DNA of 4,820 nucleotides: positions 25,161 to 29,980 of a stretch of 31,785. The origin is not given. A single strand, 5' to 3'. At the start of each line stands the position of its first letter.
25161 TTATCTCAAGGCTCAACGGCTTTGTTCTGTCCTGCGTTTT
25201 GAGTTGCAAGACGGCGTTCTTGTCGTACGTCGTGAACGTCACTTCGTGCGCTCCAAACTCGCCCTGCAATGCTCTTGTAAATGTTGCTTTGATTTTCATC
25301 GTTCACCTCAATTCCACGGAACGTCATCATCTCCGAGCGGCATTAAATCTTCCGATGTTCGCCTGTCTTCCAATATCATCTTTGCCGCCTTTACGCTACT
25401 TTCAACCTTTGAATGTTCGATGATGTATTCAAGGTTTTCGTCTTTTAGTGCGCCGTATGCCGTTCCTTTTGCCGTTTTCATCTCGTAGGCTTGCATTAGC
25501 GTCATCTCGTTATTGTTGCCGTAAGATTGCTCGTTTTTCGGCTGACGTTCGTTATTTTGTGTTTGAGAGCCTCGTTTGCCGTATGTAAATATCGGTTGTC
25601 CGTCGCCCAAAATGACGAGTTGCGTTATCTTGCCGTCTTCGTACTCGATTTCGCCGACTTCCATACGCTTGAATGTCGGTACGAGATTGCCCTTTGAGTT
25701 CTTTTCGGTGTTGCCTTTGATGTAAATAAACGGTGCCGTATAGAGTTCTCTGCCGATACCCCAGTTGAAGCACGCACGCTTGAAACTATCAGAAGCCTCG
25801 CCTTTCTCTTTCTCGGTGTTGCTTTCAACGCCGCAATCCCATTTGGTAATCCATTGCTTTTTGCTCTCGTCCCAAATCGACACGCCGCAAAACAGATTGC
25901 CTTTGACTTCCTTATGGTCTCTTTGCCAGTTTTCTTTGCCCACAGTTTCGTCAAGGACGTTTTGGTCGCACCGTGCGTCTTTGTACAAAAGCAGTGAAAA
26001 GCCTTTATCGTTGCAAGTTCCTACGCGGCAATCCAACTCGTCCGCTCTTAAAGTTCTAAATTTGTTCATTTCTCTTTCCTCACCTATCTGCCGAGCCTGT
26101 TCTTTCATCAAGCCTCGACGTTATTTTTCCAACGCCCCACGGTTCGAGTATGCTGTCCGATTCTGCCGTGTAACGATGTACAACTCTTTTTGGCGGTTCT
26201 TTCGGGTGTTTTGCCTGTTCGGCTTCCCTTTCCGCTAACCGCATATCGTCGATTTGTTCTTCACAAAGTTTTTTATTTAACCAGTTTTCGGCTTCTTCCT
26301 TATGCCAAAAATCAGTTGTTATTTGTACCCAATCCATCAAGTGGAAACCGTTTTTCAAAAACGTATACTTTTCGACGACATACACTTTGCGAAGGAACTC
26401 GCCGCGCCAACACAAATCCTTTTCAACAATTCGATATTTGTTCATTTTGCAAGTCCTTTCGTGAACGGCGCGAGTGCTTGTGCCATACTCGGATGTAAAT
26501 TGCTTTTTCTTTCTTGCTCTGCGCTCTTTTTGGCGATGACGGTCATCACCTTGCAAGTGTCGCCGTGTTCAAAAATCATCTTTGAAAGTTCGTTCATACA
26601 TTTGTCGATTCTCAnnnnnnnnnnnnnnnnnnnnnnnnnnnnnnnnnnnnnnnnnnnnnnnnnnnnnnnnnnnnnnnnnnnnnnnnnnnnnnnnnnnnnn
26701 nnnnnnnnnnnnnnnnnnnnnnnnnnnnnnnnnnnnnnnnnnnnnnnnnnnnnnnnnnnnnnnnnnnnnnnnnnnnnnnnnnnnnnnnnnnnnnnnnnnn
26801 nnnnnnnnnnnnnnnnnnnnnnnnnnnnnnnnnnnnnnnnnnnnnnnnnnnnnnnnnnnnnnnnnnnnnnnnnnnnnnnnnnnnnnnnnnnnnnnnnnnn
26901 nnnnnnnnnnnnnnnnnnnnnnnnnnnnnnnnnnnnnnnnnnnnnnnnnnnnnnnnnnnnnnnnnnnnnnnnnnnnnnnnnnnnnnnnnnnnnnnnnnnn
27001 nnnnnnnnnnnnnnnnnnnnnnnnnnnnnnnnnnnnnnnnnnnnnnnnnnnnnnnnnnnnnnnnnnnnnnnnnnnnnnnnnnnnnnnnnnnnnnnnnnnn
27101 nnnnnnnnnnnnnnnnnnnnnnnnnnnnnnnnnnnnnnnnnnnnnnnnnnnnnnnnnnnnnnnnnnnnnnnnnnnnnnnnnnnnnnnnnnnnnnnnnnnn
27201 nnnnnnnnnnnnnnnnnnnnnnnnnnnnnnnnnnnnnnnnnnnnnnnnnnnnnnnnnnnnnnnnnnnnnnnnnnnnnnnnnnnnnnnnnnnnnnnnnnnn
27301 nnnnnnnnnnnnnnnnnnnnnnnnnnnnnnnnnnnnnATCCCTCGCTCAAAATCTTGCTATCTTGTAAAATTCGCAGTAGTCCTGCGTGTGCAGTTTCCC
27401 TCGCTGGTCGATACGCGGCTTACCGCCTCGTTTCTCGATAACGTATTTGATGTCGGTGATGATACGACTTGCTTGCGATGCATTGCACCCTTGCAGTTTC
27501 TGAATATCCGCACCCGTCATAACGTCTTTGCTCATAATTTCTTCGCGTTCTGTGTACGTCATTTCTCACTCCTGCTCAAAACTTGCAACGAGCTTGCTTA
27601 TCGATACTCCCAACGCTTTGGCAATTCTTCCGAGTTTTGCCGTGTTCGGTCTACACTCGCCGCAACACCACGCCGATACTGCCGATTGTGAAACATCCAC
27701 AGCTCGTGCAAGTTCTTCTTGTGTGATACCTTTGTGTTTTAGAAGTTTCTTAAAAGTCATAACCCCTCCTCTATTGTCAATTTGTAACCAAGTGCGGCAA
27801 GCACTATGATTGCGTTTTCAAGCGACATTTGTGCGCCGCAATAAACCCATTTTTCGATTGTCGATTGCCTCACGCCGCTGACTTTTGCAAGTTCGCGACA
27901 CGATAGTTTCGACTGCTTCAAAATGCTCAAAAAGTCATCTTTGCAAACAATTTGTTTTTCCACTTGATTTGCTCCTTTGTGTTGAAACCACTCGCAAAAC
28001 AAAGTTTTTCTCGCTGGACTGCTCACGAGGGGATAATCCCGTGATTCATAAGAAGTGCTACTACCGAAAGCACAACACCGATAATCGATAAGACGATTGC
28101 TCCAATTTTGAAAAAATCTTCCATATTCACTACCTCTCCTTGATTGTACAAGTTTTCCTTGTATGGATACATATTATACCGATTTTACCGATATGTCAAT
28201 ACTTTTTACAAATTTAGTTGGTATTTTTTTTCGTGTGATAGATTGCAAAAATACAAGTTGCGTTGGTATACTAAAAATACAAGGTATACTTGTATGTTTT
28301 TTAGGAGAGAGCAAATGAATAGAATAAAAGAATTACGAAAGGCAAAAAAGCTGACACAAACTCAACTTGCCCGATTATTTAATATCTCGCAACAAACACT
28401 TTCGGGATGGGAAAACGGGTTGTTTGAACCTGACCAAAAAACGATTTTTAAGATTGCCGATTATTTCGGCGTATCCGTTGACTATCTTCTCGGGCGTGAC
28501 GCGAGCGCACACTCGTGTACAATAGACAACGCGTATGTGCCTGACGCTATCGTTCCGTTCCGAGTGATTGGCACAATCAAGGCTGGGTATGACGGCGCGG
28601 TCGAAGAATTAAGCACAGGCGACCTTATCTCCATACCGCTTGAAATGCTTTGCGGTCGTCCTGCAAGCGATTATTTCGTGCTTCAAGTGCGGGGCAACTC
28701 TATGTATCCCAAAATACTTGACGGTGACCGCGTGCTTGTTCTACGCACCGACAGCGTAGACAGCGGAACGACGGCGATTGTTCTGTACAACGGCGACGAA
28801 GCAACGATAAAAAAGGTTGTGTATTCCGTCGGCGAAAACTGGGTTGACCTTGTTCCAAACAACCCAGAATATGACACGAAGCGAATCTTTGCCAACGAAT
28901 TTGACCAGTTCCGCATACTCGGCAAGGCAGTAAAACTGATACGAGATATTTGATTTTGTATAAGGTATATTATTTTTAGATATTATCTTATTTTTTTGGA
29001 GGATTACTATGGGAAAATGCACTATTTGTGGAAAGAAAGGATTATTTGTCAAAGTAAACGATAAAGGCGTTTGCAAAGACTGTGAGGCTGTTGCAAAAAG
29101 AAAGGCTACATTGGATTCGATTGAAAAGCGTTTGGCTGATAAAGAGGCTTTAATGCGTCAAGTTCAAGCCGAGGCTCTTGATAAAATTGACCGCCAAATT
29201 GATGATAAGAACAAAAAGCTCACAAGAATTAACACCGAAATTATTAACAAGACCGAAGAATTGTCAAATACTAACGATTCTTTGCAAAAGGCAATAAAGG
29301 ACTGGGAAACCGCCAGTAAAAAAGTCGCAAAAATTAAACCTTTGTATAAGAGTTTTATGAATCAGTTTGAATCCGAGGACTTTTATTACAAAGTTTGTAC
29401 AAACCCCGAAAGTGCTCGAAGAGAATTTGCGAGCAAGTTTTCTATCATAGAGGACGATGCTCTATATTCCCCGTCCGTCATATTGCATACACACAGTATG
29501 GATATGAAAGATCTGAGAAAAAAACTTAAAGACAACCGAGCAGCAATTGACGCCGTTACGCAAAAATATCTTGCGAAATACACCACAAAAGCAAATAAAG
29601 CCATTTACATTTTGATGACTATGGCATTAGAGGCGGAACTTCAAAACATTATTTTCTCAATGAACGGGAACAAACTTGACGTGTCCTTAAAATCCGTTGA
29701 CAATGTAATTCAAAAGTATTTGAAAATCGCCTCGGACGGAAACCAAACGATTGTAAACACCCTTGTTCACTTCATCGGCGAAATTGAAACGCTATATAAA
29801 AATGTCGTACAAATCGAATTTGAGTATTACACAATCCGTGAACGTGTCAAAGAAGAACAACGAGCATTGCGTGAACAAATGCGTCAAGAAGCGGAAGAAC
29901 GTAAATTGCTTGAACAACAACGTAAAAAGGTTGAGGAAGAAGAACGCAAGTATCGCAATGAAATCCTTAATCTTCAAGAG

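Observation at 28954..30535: Cargo gene in the lysogeny operon: zinc-ribbon / long coiled-coil / DUF4041-like / T5orf172 (GIY-YIG-like) protein, a candidate single-gene prophage defence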

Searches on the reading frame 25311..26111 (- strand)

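Call 68: search_protein_families(library=phrogs, proteins=[window:25311-26111:-], max_evalue=0.00001)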
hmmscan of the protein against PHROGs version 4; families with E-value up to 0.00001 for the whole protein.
window:25311-26111:- (267 aa): 2 families
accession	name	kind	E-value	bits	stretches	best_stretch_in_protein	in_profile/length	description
phrog_14970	-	unknown function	7.3e-73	246.6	1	16-211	4-203/230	-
phrog_1097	-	DNA, RNA and nucleotide metabolism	2.7e-19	71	1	40-138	35-133/251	Erf-like ssDNA annealing protein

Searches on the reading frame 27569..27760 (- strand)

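Call 68: search_protein_families(library=phrogs, proteins=[window:27569-27760:-], max_evalue=0.00001)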
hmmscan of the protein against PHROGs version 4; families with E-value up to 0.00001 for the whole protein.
window:27569-27760:- (64 aa): 15 families
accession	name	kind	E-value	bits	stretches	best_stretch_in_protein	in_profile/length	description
phrog_3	-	transcription regulation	2e-12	48.6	1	3-59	93-147/430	transcriptional repressor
phrog_8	-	transcription regulation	9.3e-12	46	1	4-55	82-133/346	transcriptional regulator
phrog_2328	-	transcription regulation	2.2e-10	41.4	1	5-57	22-74/128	transcriptional repressor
phrog_2967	-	transcription regulation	2.5e-10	41.3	1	4-58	16-70/225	transcriptional regulator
phrog_4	-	transcription regulation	5.7e-10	39.7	1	4-58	142-192/400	transcriptional repressor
phrog_35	-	transcription regulation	1.8e-09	38.9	1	1-55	76-129/181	transcriptional repressor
phrog_7241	-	transcription regulation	1.3e-08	35.9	1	7-58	70-121/122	transcriptional regulator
phrog_5823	-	transcription regulation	6.1e-08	33.2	1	8-60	16-69/404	transcriptional regulator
phrog_2439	-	transcription regulation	6.6e-08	32.8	1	4-58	13-67/367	transcriptional regulator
phrog_4779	-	transcription regulation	2.3e-07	32.2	1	3-41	7-45/98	transcriptional regulator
phrog_5301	-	transcription regulation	4.5e-07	31.1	1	8-55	17-66/132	transcriptional repressor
phrog_1373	-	transcription regulation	5e-07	30.8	1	4-62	69-127/166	transcriptional regulator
phrog_4836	-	transcription regulation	1.4e-06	29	1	8-59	85-136/194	CII-like regulator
phrog_409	-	transcription regulation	1.5e-06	29.8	1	1-32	15-45/127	transcriptional regulator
phrog_296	-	integration and excision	3.4e-06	27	1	2-41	231-270/626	DNA transposition protein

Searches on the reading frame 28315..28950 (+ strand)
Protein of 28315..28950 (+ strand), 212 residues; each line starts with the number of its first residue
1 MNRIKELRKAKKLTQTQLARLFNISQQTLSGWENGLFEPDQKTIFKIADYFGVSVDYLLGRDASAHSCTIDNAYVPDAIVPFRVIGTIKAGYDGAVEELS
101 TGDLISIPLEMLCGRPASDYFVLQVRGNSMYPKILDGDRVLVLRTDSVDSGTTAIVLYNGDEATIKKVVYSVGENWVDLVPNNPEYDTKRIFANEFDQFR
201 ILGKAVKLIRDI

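Call 7: search_protein_families(library=pfam, proteins=[window:28315-28950:+], max_evalue=0.1)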
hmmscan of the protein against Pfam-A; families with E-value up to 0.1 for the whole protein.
window:28315-28950:+ (212 aa): 16 families
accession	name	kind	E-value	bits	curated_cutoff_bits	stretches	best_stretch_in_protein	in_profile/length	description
PF00717.28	Peptidase_S24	-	3.3e-21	75.6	23.3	1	84-206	2-116/116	Peptidase S24-like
PF01381.28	HTH_3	-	1.9e-19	69.9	23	1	4-58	1-55/55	Helix-turn-helix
PF12844.13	HTH_19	-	6.1e-11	42.5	30.2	1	2-59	2-59/64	Helix-turn-helix domain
PF13443.12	HTH_26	-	6.3e-08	33.2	22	1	3-60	1-59/63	Cro/C1-type HTH DNA-binding domain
PF13560.12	HTH_31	-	2.6e-07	31.3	27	1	3-56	5-59/64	Helix-turn-helix domain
PF07022.19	Phage_CI_repr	-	0.00032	21.4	22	1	4-61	3-60/65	Bacteriophage CI repressor helix-turn-helix domain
PF13518.12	HTH_28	-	0.00051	20.5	25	1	9-34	9-34/52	Helix-turn-helix domain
PF02796.21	HTH_7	-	0.00074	20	23.8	1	1-29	11-38/45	Helix-turn-helix domain of resolvase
PF13744.12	HTH_37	-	0.0038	17.5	27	1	1-37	20-56/80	Helix-turn-helix domain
PF13384.12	HTH_23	-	0.028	14.7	24.6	0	8-32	14-37/50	Homeodomain-like domain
PF08279.18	HTH_11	-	0.03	14.7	25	0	4-29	6-32/55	HTH domain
PF12802.13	MarR_2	-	0.041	14.5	27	0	10-30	17-38/61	MarR family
PF20432.4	Xre-like-HTH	-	0.063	14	25.8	0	12-41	23-54/63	Antitoxin Xre-like helix-turn-helix domain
PF13413.12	HTH_25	-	0.085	13.1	24.6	0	5-37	3-35/62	Helix-turn-helix domain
PF13613.12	HTH_Tnp_4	-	0.091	12.8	27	0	13-30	20-37/53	Helix-turn-helix of DDE superfamily endonuclease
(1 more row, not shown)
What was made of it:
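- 28315..28953 (+): CI/LexA-type repressor (HTH_3 + Peptidase_S24), 212 aa. Pfam Peptidase_S24 3.3e-21 and HTH_3 1.9e-19 (call 7)
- Checked: The flanking genes are an HTH_3 + Peptidase_S24 repressor and a Phage_integrase (call 7).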

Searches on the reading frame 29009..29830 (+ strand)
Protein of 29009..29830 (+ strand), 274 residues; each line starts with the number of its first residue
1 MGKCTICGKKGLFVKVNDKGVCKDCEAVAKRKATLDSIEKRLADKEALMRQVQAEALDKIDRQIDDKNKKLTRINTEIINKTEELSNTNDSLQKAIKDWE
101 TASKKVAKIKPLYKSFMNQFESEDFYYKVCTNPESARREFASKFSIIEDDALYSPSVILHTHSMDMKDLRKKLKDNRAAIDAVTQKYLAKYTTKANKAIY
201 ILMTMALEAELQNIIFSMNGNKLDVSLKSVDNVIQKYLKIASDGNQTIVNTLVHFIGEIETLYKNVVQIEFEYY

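Call 56: search_protein_families(library=padloc, proteins=[window:29009-29830:+], max_evalue=0.001)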
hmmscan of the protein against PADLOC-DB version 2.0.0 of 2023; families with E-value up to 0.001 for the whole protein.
window:29009-29830:+ (274 aa): 1 family
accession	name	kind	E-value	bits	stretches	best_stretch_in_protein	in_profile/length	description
PDLC00551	JetC2|JetC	-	4.2e-06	22.9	1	32-238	898-1095/1365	DUF3584 domain; MukB-like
